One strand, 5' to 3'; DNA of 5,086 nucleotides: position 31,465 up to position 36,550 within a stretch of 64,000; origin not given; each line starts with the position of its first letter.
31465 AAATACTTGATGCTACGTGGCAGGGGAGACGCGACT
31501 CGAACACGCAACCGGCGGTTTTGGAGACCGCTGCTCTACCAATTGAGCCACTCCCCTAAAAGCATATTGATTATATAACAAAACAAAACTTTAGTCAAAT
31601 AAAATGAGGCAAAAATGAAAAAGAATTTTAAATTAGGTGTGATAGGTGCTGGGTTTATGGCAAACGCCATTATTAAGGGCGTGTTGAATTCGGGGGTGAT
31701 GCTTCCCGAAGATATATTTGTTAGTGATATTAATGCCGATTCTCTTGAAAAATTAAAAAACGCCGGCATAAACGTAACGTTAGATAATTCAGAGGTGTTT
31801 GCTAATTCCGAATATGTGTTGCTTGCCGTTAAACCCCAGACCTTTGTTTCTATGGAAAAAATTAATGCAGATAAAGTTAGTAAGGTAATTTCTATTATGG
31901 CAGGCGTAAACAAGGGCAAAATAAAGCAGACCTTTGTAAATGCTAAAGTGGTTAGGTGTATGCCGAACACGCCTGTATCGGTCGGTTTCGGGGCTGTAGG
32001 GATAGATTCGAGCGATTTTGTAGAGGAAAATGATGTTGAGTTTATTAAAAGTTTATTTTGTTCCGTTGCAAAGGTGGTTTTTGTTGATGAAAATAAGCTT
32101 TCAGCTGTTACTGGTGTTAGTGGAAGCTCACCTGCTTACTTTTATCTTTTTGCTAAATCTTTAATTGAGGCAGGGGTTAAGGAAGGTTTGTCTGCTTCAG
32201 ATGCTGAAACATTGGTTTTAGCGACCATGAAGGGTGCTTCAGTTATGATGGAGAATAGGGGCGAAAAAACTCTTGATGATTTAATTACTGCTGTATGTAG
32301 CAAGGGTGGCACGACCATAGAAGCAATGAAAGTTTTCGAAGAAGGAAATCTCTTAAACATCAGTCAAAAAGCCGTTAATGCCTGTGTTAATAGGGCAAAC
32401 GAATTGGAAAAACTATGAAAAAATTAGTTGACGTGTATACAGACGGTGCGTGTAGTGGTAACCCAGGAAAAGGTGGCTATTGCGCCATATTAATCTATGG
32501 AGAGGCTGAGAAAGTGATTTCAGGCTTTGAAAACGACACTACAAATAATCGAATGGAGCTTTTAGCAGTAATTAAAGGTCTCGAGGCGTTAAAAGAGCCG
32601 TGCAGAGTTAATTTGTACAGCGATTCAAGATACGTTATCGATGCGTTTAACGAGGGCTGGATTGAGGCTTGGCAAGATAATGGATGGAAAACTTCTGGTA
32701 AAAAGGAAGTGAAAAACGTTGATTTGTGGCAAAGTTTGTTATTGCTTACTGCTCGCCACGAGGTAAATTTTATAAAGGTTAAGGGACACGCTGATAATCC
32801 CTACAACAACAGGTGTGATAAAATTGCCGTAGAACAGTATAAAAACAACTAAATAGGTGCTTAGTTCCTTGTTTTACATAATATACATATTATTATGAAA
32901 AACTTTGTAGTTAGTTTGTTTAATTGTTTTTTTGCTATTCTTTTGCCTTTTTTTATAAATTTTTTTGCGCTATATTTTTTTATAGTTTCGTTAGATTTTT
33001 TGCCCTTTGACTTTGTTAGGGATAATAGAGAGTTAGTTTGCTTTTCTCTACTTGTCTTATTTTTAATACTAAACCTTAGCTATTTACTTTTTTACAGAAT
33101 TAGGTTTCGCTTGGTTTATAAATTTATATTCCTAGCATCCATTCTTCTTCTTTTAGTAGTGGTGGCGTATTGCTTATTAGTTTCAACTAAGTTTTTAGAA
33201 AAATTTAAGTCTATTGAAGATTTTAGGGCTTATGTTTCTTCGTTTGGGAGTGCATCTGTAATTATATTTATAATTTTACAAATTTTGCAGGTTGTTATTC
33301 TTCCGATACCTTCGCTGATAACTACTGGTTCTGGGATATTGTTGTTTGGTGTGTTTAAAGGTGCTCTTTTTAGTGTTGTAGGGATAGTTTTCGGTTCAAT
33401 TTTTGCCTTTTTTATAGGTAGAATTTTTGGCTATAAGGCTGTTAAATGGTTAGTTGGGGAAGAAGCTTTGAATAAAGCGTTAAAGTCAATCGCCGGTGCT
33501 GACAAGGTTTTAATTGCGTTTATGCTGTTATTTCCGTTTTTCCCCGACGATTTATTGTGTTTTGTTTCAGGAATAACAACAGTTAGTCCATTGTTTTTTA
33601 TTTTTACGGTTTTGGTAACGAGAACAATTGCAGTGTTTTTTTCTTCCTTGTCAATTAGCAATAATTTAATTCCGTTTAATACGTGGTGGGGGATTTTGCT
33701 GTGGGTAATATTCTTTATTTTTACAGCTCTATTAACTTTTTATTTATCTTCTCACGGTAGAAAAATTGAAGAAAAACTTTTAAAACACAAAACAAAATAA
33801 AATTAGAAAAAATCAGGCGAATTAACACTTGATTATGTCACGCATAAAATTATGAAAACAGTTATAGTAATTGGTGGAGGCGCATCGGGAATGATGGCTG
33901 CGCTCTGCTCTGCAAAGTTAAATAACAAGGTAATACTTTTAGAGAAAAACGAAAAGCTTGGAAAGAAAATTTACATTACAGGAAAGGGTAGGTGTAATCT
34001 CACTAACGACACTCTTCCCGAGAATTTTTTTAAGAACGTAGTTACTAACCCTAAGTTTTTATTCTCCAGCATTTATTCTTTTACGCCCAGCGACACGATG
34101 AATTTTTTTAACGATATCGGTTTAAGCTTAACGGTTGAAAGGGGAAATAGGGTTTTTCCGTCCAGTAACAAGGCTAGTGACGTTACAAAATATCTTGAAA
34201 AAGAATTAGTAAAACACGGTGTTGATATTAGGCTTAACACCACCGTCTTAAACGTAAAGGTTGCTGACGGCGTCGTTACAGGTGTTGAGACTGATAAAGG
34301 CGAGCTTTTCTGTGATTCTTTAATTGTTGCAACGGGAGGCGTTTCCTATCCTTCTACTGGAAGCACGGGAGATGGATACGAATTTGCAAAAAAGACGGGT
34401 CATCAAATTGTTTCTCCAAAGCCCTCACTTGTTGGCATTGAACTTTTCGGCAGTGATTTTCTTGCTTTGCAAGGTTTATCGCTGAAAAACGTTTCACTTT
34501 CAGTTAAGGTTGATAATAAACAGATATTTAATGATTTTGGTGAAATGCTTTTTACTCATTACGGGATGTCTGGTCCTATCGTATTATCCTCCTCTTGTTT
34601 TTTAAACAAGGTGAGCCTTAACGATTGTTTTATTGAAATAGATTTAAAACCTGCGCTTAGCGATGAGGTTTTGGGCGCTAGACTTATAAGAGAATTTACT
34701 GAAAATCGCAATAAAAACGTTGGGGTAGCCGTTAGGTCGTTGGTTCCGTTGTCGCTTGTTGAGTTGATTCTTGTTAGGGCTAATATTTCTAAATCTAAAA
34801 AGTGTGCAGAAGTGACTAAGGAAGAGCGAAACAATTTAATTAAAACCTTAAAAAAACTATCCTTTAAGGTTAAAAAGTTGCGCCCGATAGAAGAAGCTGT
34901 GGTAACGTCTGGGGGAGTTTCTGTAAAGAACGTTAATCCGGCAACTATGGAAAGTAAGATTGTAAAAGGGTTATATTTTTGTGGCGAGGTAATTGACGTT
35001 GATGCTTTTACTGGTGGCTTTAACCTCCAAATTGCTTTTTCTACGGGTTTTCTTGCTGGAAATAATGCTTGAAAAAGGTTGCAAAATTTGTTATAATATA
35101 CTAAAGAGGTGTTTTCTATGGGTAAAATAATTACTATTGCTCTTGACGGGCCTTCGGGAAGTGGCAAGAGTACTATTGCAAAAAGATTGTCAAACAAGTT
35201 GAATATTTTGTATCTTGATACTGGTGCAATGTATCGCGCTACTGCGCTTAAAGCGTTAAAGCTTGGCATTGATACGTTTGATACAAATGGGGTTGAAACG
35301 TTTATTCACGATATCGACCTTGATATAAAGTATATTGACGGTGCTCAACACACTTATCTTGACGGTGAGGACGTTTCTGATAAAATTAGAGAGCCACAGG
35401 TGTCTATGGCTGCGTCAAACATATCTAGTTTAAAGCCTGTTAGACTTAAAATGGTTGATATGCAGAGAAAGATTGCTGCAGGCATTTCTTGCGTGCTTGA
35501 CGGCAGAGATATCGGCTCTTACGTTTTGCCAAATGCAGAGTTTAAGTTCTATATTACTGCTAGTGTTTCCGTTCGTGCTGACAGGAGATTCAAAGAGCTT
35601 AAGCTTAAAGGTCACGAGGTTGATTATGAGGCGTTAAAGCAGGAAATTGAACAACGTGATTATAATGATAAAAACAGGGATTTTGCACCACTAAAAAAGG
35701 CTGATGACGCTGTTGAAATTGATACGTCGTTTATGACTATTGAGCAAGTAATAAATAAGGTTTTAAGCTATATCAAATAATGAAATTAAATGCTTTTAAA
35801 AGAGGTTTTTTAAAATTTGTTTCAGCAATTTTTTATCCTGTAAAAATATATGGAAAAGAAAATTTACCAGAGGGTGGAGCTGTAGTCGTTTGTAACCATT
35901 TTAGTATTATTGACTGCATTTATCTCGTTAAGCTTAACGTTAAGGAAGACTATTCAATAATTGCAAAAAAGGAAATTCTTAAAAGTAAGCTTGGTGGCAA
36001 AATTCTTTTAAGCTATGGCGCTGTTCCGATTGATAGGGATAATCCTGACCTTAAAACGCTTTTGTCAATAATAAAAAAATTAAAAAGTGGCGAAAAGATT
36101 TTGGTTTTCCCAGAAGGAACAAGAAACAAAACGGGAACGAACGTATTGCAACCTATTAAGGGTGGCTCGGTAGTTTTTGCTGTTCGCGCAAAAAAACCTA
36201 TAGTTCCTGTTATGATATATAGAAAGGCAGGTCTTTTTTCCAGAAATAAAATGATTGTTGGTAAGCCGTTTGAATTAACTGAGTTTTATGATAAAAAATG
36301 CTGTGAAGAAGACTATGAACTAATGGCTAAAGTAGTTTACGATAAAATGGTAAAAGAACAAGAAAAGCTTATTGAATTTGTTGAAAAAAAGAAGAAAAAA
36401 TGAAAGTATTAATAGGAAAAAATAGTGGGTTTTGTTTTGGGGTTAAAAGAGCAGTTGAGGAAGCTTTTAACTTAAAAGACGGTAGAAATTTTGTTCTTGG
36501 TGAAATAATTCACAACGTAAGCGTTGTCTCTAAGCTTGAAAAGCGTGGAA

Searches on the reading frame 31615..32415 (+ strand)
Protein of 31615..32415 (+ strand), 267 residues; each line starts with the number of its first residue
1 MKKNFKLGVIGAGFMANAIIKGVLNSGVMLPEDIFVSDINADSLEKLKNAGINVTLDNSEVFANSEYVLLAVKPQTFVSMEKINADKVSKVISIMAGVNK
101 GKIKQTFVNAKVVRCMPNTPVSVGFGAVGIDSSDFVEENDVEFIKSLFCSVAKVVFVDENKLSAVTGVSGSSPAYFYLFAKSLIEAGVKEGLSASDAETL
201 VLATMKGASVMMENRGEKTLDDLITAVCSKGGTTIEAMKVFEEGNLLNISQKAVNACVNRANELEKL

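Call 25: find_encoding_contigs(protein=window:31615-32415:+, flank=10000, max_places=1)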
Protein window:31615-32415:+ (267 aa): no gene with exactly this product is on record in the collection.

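Call 39: search_protein_families(library=pfam, proteins=[window:31615-32415:+], max_evalue=0.001)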
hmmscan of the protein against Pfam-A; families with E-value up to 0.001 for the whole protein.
window:31615-32415:+ (267 aa): 2 families
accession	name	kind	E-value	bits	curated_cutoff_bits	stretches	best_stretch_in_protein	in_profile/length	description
PF14748.11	P5CR_dimer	-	2.8e-33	114.8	25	1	159-264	1-105/105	Pyrroline-5-carboxylate reductase dimerisation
PF03807.23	F420_oxidored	-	2.8e-14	53.9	21.6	1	6-97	1-94/94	NADP oxidoreductase coenzyme F420-dependent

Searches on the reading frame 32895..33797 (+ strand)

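Call 39: search_protein_families(library=pfam, proteins=[window:32895-33797:+], max_evalue=0.001)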
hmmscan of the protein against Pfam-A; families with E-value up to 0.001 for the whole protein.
window:32895-33797:+ (301 aa): 1 family
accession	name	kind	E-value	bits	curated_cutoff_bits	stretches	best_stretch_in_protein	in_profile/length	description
PF09335.16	VTT_dom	-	2e-13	51.3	33.9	1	138-253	1-120/123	VTT domain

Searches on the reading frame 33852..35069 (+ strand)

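Call 39: search_protein_families(library=pfam, proteins=[window:33852-35069:+], max_evalue=0.001)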
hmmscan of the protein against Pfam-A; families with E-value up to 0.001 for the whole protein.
window:33852-35069:+ (406 aa): 11 families
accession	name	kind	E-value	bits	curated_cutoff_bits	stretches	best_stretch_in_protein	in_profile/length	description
PF03486.20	HI0933_like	-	3.1e-87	292.5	50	1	3-404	2-243/244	HI0933-like protein Rossmann domain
PF22780.1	HI0933_like_1st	-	1.6e-33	116.3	27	1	190-351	1-165/165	HI0933-like protein barrel and H2TH domain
PF07992.20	Pyr_redox_2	-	2e-13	50.9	26.1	1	85-164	160-238/291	Pyridine nucleotide-disulphide oxidoreductase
PF01266.30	DAO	-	4.9e-13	49.8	27.9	2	110-168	150-208/353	FAD dependent oxidoreductase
PF13738.12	Pyr_redox_3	-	1.3e-12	48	30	1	77-169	46-140/305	Pyridine nucleotide-disulphide oxidoreductase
PF00890.30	FAD_binding_2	-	2.1e-12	47.4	20.4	1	4-37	2-35/414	FAD binding domain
PF00070.33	Pyr_redox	-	1.7e-10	41.7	22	1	85-148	17-80/82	Pyridine nucleotide-disulphide oxidoreductase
PF01134.28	GIDA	-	4.5e-09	36.3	22.1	1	3-35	1-34/391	Glucose inhibited division protein A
PF12831.13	FAD_oxidored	-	5.2e-09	36.3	27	1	4-149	2-129/416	FAD dependent oxidoreductase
PF13450.12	NAD_binding_8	-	5.8e-05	23.7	21.9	1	6-41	1-36/68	NAD(P)-binding Rossmann-like domain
PF01494.25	FAD_binding_3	-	0.00034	20.4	22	0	3-35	3-35/349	FAD binding domain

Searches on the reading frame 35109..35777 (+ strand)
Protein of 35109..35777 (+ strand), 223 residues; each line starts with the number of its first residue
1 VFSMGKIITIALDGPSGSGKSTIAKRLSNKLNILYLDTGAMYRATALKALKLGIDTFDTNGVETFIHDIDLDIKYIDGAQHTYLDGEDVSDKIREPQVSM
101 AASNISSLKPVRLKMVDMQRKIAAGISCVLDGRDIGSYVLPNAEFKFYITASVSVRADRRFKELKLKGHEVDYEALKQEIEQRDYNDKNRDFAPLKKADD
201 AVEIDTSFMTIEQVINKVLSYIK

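Call 39: search_protein_families(library=pfam, proteins=[window:35109-35777:+], max_evalue=0.001)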
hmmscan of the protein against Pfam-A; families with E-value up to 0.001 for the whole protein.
window:35109-35777:+ (223 aa): 7 families
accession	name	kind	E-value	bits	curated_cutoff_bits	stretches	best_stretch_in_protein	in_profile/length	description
PF02224.24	Cytidylate_kin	-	1.3e-72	244.4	26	1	10-223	1-210/211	Cytidylate kinase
PF13189.12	Cytidylate_kin2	-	2e-11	44.8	28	1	10-185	2-153/176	Cytidylate kinase-like family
PF13238.12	AAA_18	-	1.1e-06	29.6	29.4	1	10-48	1-34/128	AAA domain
PF13207.12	AAA_17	-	1.2e-05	26.1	27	1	14-49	2-37/136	AAA domain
PF00406.28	ADK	-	0.00044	20.9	26.8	1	14-54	3-43/151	Adenylate kinase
PF13671.12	AAA_33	-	0.00057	20.6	27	0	12-41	4-33/143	AAA domain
PF01583.26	APS_kinase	-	0.00084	19.8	21.1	0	8-32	3-27/152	Adenylylsulphate kinase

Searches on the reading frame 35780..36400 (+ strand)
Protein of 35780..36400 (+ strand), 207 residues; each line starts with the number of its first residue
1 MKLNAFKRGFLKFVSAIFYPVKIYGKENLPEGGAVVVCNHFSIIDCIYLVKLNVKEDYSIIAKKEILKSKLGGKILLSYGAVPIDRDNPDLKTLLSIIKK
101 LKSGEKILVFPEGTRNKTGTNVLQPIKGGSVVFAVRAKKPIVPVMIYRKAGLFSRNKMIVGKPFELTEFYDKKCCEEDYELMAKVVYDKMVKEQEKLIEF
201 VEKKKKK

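Call 39: search_protein_families(library=pfam, proteins=[window:35780-36400:+], max_evalue=0.001)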
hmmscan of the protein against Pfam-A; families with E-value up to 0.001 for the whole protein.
window:35780-36400:+ (207 aa): 1 family
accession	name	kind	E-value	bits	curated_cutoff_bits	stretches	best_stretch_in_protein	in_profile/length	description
PF01553.26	Acyltransferase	-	2.2e-26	92.7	23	1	21-146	2-131/132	Acyltransferase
